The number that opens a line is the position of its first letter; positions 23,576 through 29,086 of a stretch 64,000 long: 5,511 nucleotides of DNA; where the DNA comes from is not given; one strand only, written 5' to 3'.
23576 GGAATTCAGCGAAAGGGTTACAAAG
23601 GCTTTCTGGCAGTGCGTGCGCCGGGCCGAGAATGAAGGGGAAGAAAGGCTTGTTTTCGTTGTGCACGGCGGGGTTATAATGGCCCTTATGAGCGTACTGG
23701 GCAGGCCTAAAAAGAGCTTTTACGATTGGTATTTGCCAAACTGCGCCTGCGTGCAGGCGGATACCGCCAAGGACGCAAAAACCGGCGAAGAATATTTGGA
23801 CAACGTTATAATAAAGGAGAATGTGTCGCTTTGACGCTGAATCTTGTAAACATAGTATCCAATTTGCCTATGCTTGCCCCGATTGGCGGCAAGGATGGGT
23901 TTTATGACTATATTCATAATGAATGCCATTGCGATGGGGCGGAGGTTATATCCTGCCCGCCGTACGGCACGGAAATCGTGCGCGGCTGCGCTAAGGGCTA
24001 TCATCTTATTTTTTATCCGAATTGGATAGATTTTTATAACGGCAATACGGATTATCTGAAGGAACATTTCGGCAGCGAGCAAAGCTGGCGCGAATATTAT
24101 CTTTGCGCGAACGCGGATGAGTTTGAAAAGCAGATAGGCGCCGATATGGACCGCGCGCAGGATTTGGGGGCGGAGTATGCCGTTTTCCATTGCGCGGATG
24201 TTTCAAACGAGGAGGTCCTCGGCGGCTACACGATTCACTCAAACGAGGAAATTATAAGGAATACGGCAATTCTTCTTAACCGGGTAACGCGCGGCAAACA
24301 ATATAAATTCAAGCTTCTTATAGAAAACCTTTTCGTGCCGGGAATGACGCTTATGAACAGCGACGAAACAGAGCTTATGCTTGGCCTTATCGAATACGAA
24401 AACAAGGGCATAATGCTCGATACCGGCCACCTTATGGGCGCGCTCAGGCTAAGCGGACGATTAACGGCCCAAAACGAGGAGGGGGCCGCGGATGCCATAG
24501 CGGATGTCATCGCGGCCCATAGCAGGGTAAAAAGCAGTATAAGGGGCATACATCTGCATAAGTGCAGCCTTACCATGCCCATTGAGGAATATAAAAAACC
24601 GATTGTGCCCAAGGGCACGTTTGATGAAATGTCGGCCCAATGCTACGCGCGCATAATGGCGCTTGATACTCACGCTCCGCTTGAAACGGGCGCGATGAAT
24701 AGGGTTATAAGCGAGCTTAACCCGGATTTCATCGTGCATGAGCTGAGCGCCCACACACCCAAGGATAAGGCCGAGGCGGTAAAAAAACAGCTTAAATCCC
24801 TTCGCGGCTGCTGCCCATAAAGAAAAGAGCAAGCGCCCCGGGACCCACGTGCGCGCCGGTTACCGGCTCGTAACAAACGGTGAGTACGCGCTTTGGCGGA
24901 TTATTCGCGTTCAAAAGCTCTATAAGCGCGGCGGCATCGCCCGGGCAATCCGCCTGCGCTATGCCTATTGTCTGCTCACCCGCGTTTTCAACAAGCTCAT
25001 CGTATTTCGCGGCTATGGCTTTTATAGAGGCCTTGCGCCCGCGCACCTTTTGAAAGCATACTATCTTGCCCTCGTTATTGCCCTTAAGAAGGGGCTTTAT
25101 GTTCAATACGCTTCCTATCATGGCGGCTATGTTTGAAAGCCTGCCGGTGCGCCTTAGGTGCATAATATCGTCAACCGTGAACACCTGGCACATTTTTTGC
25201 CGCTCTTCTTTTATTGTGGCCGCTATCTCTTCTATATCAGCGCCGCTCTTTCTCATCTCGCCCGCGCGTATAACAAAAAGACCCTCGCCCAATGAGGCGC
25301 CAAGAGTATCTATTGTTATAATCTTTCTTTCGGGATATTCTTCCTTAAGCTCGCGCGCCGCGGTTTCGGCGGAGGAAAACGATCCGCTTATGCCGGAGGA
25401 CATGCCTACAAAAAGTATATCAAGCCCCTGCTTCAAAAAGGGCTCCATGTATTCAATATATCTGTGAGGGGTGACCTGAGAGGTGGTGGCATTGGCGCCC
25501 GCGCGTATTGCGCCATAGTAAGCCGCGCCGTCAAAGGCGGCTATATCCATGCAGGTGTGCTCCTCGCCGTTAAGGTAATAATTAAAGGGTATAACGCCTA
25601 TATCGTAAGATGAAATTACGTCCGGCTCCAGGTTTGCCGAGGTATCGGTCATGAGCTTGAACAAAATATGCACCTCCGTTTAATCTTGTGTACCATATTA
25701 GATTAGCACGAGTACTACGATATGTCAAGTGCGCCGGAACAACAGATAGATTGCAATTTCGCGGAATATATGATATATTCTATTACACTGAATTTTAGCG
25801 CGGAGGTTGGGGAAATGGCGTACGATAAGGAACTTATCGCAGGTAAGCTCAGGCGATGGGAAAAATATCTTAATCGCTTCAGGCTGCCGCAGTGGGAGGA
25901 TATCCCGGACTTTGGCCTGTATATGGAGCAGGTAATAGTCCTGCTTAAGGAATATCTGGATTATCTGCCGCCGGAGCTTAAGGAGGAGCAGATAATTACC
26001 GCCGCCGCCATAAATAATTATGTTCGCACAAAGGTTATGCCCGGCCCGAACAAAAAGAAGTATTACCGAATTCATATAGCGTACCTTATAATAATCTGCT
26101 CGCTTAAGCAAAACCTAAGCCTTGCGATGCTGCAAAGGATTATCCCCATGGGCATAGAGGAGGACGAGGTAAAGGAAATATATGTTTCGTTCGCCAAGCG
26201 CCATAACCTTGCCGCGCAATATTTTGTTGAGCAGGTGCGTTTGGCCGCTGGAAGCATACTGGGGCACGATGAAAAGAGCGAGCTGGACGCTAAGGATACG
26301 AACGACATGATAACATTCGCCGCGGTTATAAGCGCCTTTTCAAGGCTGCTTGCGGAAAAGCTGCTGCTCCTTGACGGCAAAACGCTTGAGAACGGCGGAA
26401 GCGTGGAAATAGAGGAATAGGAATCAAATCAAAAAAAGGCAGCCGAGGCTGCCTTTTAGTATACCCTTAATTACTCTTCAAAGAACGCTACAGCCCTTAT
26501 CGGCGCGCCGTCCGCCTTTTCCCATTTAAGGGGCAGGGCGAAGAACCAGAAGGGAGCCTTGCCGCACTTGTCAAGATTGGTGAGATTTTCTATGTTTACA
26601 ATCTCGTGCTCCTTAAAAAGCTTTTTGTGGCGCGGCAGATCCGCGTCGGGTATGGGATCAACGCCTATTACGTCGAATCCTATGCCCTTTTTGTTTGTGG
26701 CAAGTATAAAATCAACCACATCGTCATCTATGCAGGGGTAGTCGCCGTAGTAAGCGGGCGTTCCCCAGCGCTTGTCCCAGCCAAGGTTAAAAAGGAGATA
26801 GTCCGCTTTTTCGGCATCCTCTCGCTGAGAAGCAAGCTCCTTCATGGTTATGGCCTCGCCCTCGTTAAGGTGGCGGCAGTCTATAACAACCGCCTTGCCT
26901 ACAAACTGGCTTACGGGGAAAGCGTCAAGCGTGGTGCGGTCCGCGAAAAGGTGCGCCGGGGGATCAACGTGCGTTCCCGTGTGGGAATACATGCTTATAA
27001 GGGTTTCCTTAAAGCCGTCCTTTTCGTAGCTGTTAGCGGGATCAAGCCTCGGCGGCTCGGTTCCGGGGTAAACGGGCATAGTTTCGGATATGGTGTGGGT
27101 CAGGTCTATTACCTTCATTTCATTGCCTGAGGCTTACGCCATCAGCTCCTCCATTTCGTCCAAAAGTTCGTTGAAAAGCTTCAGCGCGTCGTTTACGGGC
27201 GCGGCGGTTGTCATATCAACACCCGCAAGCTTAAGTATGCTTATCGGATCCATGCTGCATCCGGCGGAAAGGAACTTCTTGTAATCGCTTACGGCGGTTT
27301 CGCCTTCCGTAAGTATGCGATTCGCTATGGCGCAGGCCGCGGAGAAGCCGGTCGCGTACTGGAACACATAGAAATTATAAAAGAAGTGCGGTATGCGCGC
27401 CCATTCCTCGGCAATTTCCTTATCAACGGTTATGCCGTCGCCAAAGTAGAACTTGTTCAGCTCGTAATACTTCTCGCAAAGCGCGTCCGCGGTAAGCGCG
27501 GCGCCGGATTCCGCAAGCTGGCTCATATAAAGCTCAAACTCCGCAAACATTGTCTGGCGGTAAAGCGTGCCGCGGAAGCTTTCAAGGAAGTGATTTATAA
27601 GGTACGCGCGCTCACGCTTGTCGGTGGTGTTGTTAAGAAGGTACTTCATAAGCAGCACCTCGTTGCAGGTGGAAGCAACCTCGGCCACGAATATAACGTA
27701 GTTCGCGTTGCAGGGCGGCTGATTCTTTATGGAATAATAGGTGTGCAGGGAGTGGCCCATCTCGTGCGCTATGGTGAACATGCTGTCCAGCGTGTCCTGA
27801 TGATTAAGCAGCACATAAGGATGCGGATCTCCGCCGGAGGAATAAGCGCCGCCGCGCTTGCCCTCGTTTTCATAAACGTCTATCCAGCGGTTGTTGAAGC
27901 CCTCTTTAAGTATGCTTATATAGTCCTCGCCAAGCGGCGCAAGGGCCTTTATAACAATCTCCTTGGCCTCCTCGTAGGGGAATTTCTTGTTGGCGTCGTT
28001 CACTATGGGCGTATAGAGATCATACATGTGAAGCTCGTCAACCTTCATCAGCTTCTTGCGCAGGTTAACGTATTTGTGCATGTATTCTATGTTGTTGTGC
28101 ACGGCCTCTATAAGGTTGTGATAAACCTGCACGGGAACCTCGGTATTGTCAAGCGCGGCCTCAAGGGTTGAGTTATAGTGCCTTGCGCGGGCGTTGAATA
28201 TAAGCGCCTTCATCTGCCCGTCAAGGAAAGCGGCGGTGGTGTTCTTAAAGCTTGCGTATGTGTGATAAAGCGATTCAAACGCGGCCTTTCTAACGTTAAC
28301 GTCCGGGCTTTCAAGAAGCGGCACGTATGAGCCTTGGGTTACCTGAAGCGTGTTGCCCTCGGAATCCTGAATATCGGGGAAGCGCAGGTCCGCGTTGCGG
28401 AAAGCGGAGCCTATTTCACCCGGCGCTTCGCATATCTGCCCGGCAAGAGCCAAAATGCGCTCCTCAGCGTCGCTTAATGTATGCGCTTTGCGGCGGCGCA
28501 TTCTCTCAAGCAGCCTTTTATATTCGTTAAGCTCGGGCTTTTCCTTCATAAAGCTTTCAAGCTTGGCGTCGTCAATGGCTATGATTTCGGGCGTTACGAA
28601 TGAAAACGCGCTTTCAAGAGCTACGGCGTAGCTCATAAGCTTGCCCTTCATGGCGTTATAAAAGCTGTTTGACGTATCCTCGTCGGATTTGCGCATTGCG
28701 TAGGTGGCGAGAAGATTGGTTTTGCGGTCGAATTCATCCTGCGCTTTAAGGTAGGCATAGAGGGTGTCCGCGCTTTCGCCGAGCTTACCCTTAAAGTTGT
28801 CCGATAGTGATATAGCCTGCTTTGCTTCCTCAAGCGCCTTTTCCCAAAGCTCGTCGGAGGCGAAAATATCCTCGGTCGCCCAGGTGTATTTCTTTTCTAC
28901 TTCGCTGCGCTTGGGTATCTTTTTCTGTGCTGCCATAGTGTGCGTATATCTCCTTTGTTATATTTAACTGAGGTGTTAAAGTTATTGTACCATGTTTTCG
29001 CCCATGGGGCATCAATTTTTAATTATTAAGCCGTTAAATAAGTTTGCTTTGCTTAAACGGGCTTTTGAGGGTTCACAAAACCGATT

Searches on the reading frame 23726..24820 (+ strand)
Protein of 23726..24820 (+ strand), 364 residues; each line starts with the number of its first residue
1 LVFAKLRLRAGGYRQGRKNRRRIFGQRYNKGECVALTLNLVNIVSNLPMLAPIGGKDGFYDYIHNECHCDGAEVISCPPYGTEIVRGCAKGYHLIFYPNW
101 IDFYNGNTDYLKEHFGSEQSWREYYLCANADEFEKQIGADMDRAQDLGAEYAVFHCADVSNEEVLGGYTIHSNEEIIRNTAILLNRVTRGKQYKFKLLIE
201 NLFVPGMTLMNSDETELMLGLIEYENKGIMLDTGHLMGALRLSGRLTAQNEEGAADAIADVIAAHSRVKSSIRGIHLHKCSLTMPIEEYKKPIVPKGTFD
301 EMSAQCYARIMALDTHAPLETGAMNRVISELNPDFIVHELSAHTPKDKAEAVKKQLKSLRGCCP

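Call 67: search_protein_families(library=pfam, proteins=[window:23726-24820:+], max_evalue=0.00001)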
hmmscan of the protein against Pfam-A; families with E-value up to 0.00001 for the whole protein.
window:23726-24820:+ (364 aa): 1 family
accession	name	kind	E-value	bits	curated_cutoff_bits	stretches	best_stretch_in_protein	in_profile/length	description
PF01261.30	AP_endonuc_2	-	2.5e-07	31.1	31.1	1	135-360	68-247/249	Xylose isomerase-like TIM barrel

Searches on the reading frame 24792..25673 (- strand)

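Call 67: search_protein_families(library=pfam, proteins=[window:24792-25673:-], max_evalue=0.00001)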
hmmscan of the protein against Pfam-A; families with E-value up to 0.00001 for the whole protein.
window:24792-25673:- (293 aa): 1 family
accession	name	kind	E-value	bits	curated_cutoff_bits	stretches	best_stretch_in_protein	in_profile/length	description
PF02645.21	DegV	-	1e-66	225.6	27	1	5-286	2-278/280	Uncharacterised protein, DegV family COG1307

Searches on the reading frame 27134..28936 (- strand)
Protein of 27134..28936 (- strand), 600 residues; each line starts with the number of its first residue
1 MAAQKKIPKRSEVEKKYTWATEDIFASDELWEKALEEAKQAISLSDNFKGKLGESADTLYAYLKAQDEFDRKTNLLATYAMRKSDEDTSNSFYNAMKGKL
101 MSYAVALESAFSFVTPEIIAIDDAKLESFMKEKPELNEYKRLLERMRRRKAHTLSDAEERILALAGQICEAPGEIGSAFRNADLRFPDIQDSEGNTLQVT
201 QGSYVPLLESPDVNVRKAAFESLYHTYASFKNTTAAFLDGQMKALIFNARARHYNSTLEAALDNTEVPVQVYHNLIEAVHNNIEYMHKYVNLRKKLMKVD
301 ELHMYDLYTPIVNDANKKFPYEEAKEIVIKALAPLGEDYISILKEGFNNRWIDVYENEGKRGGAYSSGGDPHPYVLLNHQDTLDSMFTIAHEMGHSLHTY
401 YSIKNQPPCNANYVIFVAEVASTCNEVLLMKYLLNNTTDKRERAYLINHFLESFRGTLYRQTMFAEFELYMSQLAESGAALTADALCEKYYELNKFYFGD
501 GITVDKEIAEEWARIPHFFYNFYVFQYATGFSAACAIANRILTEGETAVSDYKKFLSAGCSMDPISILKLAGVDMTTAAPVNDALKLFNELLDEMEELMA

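Call 67: search_protein_families(library=pfam, proteins=[window:27134-28936:-], max_evalue=0.00001)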
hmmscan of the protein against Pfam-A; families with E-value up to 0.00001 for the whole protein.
window:27134-28936:- (600 aa): 2 families
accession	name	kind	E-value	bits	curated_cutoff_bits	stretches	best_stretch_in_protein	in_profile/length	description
PF01432.26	Peptidase_M3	-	1.8e-78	265.3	27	1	207-586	2-456/457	Peptidase family M3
PF08439.15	Peptidase_M3_N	-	1.8e-22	79.8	25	1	117-186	1-70/70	Oligopeptidase F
